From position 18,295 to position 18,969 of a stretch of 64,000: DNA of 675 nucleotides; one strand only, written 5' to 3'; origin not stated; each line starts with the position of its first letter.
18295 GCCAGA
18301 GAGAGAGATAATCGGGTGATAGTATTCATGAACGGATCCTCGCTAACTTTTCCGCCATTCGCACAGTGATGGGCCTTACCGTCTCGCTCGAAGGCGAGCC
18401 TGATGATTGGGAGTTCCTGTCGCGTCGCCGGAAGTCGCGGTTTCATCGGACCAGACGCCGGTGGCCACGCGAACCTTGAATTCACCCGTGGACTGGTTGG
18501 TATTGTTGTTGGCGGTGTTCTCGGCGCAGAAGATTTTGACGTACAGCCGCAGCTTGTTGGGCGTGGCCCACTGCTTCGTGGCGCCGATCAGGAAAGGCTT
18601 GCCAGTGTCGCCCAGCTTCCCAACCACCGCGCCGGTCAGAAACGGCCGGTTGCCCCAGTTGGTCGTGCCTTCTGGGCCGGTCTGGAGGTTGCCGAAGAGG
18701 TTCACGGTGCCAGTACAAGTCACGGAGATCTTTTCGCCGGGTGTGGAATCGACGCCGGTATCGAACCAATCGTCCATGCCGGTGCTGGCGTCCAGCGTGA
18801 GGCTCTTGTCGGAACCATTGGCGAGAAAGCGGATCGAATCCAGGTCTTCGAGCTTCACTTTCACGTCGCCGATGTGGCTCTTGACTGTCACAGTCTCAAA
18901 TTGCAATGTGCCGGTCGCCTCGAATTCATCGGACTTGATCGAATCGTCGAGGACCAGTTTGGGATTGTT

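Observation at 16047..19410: Three consecutive secreted proteins sharing HEAT/PBS-like linkers, two carrying a C-terminal PA-IL/LecA-like lectin domain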

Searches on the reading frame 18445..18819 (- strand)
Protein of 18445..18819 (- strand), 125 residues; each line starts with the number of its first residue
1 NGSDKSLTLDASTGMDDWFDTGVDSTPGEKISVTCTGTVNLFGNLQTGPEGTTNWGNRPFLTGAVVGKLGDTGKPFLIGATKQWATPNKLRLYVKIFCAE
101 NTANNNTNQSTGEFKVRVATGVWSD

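Call 36: search_solved_structures(query=A4, max_evalue=10, show_alignments=4)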
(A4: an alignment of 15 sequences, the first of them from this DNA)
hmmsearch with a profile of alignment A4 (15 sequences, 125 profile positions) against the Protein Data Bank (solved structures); distinct sequences matched with E-value up to 10: 6.
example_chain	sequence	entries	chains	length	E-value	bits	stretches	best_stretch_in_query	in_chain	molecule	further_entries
5odu_A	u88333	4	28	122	0.00079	22.4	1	13-85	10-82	PllA | PIIA | Uncharacterized protein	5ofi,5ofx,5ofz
6ygq_A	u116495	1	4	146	0.0087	19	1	15-119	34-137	PA-I Galactophilic Lectin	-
30ew_AAA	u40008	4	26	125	0.013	18.5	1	13-83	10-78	PA-I galactophilic lectin (PA-IL) (Galactose-binding lectin)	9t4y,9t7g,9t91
1l7l_A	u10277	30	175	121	0.64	13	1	21-118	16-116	PA-I galactophilic lectin | LecA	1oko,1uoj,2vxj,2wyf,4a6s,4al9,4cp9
3zyb_A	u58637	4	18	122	0.66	12.9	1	21-118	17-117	PA-I galactophilic lectin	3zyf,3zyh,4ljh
1iiu_A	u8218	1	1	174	0.91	12.5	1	14-48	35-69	plasma retinol-binding protein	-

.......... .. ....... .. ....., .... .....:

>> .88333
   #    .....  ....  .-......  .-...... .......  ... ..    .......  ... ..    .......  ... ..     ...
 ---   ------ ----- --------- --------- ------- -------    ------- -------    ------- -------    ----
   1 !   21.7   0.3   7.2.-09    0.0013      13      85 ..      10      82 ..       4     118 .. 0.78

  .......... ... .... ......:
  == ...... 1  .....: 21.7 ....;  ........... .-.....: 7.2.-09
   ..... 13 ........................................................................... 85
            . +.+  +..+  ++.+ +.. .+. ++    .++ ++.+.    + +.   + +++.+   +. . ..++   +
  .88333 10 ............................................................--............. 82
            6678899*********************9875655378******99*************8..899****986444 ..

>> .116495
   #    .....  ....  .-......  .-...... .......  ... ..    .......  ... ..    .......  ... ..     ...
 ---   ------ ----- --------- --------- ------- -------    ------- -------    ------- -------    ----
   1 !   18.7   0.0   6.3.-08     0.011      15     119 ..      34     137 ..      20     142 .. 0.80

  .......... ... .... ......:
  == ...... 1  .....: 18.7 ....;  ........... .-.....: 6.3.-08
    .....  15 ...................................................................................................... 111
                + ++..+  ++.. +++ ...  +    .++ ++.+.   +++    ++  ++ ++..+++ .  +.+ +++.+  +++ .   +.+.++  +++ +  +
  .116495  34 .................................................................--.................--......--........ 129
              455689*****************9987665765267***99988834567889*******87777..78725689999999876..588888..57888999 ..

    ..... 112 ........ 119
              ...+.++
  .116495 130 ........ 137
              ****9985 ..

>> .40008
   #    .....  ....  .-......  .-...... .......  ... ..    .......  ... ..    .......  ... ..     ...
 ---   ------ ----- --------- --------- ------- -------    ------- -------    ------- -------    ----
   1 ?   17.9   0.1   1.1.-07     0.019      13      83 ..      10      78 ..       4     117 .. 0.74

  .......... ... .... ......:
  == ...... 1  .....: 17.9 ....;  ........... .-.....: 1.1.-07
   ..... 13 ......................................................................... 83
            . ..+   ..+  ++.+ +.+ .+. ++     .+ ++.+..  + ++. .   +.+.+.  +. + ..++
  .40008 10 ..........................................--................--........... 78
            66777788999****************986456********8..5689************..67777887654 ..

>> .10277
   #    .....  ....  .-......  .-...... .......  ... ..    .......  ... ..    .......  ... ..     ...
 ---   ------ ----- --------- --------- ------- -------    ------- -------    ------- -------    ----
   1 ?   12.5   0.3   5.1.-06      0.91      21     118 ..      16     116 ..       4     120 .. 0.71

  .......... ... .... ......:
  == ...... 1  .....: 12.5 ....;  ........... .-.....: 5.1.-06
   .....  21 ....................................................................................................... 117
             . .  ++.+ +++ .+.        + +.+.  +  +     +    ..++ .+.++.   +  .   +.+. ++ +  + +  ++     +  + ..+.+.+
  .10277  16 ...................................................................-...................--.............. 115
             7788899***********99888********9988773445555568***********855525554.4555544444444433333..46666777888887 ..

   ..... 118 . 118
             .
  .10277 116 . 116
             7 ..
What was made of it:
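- Closest known: PllA. Same: These are the best sequence-profile matches (E 7.9e-4 and 0.013, call 36).
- The C-terminal profile against PDB ranks five PA-IL proteins first, with PllA at E 7.9e-4 (call 36).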

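Call 49: search_protein_representatives(alignment_id=A4)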
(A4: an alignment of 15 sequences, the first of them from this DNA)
Query: 15 sequences, 125 profile positions. Proteins with E-value up to 0.001 (for the whole library): 3263; up to 1e-10: 596; up to 1e-30: 26. The best 150 are listed.
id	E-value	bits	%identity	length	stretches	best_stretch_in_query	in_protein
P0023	3.3e-58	211.0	-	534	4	7-120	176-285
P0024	6.6e-42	158.4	-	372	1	1-123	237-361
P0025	3.4e-41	156.1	-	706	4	15-118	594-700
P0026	4.5e-41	155.7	-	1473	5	7-94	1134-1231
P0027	2.7e-40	153.2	-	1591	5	18-94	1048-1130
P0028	5.5e-40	152.2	-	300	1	1-124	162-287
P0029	1.4e-39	150.8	-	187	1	2-125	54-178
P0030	3.3e-39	149.6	-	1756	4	15-117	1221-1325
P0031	6.3e-39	148.7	-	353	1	2-125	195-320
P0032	4.7e-37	142.7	-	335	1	2-124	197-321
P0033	1.4e-36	141.2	-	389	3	16-101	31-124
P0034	1.3e-35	138.0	-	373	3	16-118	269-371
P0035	2.2e-35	137.3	-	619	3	14-120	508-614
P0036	9.0e-35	135.3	-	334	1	4-125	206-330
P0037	1.0e-34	135.1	-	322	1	2-125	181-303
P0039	2.0e-34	134.2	-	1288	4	15-94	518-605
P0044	7.4e-32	125.9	-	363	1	1-125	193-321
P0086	2.0e-24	101.9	-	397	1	4-120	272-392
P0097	1.6e-22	95.7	-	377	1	5-120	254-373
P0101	3.0e-22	94.8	-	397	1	5-120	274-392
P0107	1.2e-21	92.9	-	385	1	4-120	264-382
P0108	1.3e-21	92.8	-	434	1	4-121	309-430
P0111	2.0e-21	92.2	-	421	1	5-120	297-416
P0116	4.3e-21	91.1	-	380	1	4-121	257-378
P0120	6.7e-21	90.5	-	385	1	4-121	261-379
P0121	7.3e-21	90.4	-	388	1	4-121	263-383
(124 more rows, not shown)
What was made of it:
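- Tried and rejected: The exhaustive profile search overturned that impression (call 49).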

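Call 52: search_protein_families(library=pfam, alignment_id=A5, max_evalue=0.01)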
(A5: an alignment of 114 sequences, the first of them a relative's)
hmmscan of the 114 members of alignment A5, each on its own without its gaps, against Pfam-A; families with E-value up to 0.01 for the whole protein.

A. member 1, P0024 (372 aa): 0 families

B. families by the number of members that match (of 114 scanned): 24 families
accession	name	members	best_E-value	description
PF07828.18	PA-IL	37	1.3e-15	PA-IL-like protein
PF13530.11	SCP2_2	15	7.4e-08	Sterol carrier protein domain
PF13646.12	HEAT_2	9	8.3e-05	HEAT repeats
PF17291.7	M60-like_N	2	0.00074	N-terminal domain of M60-like peptidases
PF13365.12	Trypsin_2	1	1.4e-16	Trypsin-like peptidase domain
PF20067.5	SSL_N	1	7.1e-05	Strictosidine synthase-like, N-terminal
PF00089.32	Trypsin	1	0.00015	Trypsin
PF19081.6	Ig_7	1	0.00082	Ig-like domain CHU_C associated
PF00801.26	PKD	1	0.00085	PKD domain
PF24263.1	DUF7464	1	0.00088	Domain of unknown function (DUF7464)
PF25082.1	GIPC1_GH2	1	0.0016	GIPC1-3 GH2 domain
PF14604.12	SH3_9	1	0.0016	Variant SH3 domain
PF08787.18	Alginate_lyase2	1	0.0022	Alginate lyase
PF05957.18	DUF883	1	0.0023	DUF883 N-terminal domain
PF09008.15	Head_binding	1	0.0025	Head binding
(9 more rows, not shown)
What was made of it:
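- On PA-IL / LecA lectin family (Pfam PF07828): 37 of 114 relatives found by the profile match PF07828, the best at 1.3e-15 (call 52).
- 37 of 114 profile-found relatives match Pfam PF07828, down to 1.3e-15 (call 52).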

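Call 73: find_encoding_contigs(protein=P0036, flank=5000, max_places=1)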
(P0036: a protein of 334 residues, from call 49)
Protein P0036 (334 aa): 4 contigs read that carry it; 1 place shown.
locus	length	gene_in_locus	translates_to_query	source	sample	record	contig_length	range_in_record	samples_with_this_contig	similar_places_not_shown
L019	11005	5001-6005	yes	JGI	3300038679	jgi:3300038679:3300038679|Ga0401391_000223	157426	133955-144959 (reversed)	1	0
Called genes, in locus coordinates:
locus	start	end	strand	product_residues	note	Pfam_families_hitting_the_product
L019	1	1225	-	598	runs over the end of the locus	PF02730:AFOR_N, PF01314:AFOR_C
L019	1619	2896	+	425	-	PF07690:MFS_1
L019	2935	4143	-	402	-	PF00801:PKD, PF18911:PKD_4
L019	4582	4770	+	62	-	PF03741:TerC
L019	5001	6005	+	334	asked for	-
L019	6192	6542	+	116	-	-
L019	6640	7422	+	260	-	PF00657:Lipase_GDSL, PF13472:Lipase_GDSL_2, PF17182:OSK (weak)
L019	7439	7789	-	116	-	-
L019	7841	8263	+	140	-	-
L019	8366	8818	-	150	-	PF08761:dUTPase_2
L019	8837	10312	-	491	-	PF13145:Rotamase_2 (weak), PF13616:Rotamase_3, PF00639:Rotamase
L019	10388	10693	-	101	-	PF00356:LacI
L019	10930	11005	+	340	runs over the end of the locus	PF06439:3keto-disac_hyd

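Call 74: find_encoding_contigs(protein=P0044, flank=5000, max_places=1)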
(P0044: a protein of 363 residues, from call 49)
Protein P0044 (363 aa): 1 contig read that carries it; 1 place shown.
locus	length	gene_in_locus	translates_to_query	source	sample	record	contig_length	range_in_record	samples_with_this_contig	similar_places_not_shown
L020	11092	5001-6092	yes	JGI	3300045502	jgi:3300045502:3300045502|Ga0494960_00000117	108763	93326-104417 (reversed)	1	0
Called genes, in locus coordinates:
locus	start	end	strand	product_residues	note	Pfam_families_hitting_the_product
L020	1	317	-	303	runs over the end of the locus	PF02749:QRPTase_N, PF01729:QRPTase_C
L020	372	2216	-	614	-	PF00012:HSP70, PF06723:MreB_Mbl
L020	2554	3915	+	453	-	PF02463:SMC_N (faint), PF13304:AAA_21, PF13175:AAA_15 (weak)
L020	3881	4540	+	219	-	PF13707:RloB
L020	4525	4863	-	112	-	-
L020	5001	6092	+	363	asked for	-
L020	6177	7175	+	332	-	-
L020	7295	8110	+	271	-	PF00106:adh_short, PF08659:KR, PF13561:adh_short_C2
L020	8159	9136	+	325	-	PF00149:Metallophos, PF12850:Metallophos_2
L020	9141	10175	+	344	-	PF01370:Epimerase, PF16363:GDP_Man_Dehyd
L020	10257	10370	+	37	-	-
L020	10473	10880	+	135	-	PF00072:Response_reg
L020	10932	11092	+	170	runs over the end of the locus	PF00582:Usp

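Call 79: search_protein_families(library=pfam, proteins=[P0086, P0097, P0101, P0107, P0108, P0111, P0116, P0120, P0121, P0036], max_evalue=0.01)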
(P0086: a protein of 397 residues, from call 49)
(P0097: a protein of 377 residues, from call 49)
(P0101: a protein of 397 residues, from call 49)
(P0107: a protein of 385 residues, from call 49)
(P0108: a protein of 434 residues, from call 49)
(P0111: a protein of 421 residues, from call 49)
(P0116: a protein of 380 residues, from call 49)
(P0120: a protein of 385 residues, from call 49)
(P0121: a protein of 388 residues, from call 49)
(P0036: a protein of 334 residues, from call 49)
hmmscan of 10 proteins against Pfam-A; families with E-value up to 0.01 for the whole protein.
P0086 (397 aa): 0 families

P0097 (377 aa): 0 families

P0101 (397 aa): 0 families

P0107 (385 aa): 0 families

P0108 (434 aa): 0 families

P0111 (421 aa): 0 families

P0116 (380 aa): 0 families

P0120 (385 aa): 0 families

P0121 (388 aa): 0 families

P0036 (334 aa): 0 families
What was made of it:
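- Tried and rejected: Ten representatives scanned with Pfam while I looked for the source of the SCP2_2 matches seen among relatives; all ten scanned have the barrel-HEAT-barrel module, and none gave any hit (call 79).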

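Call 81: list_cluster_members(proteins=[P0025, P0026, P0027, P0030, P0033, P0034, P0035, P0039, P0028, P0029])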
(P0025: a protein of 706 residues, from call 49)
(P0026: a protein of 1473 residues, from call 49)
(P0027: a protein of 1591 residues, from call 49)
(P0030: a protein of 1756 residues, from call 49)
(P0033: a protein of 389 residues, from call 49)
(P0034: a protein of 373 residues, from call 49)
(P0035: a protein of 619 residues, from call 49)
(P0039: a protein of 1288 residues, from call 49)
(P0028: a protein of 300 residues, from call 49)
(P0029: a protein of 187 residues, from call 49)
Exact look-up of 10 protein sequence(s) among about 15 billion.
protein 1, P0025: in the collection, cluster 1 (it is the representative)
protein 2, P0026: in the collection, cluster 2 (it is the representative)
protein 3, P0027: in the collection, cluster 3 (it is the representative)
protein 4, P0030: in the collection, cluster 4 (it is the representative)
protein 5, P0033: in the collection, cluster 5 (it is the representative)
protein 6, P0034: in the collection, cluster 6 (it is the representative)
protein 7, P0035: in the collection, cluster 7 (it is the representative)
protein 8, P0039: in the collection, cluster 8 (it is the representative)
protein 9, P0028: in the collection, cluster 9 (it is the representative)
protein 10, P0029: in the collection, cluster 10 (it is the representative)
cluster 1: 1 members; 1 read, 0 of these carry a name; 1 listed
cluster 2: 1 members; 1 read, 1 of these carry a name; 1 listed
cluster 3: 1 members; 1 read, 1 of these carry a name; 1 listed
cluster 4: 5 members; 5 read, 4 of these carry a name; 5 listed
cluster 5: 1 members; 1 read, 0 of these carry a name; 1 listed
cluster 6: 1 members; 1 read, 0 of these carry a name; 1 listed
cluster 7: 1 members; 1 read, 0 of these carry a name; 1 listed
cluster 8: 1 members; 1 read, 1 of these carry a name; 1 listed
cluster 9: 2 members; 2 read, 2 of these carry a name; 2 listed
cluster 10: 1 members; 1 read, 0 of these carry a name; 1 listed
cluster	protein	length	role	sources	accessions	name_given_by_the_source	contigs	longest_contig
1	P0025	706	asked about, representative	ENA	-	-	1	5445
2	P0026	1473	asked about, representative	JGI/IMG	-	PKD repeat protein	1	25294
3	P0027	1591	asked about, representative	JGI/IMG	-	hypothetical protein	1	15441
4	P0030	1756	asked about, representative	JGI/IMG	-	-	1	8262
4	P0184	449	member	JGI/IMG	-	hypothetical protein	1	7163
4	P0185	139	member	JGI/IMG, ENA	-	intein/homing endonuclease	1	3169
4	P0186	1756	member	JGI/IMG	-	hypothetical protein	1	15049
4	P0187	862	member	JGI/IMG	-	hypothetical protein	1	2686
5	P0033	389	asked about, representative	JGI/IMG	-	-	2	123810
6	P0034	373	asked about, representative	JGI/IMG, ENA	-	-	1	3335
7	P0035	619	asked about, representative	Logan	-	-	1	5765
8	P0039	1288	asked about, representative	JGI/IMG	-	PKD repeat protein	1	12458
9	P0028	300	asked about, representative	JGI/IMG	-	hypothetical protein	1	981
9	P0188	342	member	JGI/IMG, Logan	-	hypothetical protein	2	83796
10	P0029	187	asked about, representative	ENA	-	-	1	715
